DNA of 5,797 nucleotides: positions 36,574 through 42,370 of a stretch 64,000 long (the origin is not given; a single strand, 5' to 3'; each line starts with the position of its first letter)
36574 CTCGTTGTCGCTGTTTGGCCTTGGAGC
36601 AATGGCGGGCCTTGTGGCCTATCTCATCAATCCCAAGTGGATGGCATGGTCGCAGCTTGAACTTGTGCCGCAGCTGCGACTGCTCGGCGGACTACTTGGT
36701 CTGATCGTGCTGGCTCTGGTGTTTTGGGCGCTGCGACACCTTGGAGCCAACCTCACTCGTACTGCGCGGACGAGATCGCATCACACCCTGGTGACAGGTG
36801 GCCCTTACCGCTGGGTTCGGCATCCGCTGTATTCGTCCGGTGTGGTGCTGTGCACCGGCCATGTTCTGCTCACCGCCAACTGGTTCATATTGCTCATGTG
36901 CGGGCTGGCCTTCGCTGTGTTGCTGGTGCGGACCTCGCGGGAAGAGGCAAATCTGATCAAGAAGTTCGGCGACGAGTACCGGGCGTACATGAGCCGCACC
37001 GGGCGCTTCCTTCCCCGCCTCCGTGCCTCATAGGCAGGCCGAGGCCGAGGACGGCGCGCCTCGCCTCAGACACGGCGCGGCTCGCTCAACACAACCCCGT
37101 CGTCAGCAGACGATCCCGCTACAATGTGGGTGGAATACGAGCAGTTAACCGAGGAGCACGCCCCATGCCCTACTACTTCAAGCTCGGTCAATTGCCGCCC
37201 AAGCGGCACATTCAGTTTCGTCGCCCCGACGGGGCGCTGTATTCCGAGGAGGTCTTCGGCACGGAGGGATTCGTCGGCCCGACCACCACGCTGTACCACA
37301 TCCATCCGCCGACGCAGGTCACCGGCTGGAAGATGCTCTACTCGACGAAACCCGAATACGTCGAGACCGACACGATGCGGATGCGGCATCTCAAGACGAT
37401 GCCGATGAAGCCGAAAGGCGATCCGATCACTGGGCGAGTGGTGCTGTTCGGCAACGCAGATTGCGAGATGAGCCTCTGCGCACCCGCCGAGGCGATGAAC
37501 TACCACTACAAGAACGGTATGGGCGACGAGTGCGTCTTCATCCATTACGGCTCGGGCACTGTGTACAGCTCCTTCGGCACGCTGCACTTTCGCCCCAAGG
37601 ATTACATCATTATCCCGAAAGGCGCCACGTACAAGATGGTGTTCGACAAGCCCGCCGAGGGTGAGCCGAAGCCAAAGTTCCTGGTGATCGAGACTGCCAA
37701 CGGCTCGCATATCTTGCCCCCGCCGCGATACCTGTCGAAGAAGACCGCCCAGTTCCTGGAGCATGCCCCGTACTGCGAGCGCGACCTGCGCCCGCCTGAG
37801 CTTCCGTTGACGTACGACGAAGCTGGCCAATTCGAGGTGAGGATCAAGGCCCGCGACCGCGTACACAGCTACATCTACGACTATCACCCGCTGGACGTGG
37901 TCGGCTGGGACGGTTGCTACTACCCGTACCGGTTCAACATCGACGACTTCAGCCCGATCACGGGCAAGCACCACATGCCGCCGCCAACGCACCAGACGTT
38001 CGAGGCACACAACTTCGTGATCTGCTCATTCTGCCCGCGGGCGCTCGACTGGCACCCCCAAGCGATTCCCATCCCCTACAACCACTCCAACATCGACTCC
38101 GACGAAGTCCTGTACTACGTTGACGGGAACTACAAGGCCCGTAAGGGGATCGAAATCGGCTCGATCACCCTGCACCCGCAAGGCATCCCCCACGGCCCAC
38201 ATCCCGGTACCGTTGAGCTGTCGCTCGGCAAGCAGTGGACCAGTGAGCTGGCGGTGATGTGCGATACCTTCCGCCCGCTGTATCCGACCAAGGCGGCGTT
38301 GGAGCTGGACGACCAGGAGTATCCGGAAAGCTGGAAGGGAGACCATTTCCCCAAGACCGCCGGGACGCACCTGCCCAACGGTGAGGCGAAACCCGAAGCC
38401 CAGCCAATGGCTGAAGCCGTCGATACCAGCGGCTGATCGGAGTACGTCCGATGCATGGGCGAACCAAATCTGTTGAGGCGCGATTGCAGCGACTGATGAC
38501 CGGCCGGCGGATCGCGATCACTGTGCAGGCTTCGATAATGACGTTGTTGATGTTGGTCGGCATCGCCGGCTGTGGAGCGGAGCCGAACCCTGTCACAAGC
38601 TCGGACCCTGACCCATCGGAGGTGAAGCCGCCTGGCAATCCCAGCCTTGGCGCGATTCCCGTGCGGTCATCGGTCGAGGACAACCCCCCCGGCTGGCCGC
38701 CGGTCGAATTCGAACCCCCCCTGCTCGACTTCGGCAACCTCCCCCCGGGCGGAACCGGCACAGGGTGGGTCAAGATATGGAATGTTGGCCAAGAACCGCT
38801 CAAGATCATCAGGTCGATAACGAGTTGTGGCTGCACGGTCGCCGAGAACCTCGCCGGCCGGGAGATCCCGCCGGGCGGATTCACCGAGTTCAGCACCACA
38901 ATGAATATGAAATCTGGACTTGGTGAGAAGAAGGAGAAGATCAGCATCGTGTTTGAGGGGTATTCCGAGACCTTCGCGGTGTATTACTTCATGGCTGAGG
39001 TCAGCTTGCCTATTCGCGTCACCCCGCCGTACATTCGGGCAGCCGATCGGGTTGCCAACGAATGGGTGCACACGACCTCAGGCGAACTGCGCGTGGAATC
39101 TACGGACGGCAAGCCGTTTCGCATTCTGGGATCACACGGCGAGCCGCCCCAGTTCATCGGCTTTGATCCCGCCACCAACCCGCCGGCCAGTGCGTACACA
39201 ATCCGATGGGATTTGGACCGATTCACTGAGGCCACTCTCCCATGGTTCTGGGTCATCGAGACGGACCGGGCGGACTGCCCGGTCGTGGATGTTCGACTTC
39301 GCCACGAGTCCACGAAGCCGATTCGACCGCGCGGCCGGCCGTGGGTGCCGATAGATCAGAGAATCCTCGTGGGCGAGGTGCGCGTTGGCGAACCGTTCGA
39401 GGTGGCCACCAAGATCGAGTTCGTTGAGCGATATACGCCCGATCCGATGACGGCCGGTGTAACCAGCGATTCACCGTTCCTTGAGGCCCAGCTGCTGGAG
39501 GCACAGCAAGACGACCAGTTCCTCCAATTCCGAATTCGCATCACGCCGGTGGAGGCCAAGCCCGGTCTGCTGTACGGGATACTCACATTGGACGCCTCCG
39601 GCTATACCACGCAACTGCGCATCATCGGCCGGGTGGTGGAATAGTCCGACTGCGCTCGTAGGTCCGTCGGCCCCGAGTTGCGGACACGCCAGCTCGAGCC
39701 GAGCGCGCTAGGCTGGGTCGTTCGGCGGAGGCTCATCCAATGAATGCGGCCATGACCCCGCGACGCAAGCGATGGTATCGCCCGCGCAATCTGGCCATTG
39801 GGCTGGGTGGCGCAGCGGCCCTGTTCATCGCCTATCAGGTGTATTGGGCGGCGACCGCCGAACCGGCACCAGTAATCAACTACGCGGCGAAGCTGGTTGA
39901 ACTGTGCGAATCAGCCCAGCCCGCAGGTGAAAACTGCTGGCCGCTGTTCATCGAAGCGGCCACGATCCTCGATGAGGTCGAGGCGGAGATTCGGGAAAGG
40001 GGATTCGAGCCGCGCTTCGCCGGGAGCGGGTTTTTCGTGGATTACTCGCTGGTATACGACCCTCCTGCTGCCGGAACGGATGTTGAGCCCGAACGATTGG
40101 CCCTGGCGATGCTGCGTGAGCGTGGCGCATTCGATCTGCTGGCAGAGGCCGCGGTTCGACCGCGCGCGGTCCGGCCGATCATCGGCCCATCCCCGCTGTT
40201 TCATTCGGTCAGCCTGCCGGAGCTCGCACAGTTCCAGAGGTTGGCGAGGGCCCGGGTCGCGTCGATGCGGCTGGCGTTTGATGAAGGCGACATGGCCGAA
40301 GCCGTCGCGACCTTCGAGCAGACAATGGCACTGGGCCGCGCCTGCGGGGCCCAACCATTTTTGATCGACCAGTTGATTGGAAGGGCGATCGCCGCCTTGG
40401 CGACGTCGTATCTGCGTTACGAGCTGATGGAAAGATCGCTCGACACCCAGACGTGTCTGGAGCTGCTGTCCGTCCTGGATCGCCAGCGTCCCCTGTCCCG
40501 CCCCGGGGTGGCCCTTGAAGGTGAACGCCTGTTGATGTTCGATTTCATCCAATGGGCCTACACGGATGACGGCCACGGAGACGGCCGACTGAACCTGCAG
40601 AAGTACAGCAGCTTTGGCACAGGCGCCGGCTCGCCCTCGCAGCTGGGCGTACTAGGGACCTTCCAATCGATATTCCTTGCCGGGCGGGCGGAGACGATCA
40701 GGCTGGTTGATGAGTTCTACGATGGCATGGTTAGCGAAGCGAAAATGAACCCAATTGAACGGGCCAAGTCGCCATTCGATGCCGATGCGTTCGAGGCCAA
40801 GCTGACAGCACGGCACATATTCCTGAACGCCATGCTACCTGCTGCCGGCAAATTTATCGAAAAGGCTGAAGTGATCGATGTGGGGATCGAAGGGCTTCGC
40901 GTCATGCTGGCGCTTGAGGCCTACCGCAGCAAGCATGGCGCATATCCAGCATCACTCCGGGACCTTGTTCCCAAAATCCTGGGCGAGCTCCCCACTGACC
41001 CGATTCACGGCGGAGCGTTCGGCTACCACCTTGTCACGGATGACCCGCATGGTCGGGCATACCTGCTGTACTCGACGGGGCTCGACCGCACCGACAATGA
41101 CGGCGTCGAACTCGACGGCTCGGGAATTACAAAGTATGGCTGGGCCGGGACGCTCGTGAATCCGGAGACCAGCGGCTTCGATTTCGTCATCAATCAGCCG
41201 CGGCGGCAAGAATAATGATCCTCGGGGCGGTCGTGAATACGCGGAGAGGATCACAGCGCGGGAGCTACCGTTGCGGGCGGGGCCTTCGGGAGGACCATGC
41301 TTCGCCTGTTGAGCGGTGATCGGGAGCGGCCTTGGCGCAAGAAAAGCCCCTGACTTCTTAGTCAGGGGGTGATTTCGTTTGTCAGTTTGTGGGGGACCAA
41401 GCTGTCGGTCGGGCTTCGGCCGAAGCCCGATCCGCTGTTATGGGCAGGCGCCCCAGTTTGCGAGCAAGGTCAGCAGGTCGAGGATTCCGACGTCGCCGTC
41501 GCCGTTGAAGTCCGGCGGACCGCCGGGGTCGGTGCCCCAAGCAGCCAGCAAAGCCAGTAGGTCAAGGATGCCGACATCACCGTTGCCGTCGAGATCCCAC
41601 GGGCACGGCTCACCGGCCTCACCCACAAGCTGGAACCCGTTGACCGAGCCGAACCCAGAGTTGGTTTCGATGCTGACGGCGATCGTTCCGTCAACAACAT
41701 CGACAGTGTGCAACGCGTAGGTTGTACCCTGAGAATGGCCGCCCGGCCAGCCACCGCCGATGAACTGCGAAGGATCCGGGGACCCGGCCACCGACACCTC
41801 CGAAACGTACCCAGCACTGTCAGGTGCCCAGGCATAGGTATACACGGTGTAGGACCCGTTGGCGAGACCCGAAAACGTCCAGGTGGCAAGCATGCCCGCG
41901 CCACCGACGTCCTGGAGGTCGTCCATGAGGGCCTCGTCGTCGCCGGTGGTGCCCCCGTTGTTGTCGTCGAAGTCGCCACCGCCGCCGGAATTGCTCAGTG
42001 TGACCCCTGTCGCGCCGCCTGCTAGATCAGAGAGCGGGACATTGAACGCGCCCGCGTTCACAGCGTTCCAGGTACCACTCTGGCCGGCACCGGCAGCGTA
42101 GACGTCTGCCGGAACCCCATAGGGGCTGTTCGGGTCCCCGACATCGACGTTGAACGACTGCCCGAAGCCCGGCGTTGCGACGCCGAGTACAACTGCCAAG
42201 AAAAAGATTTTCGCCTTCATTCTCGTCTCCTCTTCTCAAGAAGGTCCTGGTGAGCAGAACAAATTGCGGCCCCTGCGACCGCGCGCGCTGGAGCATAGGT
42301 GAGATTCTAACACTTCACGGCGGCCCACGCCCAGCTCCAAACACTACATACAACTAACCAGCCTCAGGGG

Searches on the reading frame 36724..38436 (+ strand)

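Call 50: search_protein_families(library=pfam, proteins=[window:36724-38436:+], max_evalue=0.01)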
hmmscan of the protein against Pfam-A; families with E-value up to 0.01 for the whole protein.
window:36724-38436:+ (570 aa): 2 families
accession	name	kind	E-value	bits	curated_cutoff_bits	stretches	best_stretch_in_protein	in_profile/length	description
PF20510.4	HgmA_N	-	1.6e-09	37.9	20.2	1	229-405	101-272/273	Homogentisate 1,2-dioxygenase N-terminal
PF04209.19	HgmA_C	-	7.7e-05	23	21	1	428-539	33-148/153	Homogentisate 1,2-dioxygenase C-terminal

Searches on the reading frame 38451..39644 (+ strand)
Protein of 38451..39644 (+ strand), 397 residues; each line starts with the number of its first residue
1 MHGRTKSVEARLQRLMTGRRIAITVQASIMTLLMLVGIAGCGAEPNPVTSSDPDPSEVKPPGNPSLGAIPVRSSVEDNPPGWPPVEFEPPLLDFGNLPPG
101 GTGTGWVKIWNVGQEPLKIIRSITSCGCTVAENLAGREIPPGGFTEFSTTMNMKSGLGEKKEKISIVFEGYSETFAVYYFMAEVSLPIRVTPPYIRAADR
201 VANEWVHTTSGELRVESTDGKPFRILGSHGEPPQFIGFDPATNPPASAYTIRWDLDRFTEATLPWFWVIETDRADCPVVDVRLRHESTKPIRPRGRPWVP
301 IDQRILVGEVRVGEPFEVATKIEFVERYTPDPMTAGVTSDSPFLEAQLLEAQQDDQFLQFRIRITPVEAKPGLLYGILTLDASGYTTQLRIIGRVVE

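Call 86: search_protein_families(library=pfam, proteins=[window:38451-39644:+], max_evalue=0.001)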
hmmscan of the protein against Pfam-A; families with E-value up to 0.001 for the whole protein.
window:38451-39644:+ (397 aa): 2 families
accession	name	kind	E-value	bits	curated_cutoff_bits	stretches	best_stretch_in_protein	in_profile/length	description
PF07610.17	DUF1573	-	4.5e-10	39.9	26.1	1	86-176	2-91/98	Protein of unknown function (DUF1573)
PF22544.2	HYDIN_VesB_CFA65-like_Ig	-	2.8e-07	31.1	25.5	1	83-173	1-91/100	HYDIN/CFA65/VesB-like, Ig-like domain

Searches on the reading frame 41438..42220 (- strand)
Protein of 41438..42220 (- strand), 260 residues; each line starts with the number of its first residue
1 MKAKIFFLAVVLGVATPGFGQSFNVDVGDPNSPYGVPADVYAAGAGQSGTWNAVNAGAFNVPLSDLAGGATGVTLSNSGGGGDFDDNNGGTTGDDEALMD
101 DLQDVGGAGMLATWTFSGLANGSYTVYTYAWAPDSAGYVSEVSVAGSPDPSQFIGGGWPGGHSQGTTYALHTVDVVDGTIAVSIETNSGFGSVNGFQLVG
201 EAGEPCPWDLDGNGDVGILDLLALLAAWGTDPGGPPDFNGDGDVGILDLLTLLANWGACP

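Call 50: search_protein_families(library=pfam, proteins=[window:41438-42220:-], max_evalue=0.01)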
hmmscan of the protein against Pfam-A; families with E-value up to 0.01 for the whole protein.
window:41438-42220:- (260 aa): 1 family
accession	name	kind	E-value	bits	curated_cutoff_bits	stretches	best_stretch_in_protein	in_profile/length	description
PF00404.24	Dockerin_1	-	0.0099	16.5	22.9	0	209-252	3-52/57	Dockerin type I domain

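Call 51: search_protein_families(library=ncbifam, proteins=[window:41438-42220:-], max_evalue=10)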
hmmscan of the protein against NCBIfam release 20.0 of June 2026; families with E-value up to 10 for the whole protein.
window:41438-42220:- (260 aa): 0 families
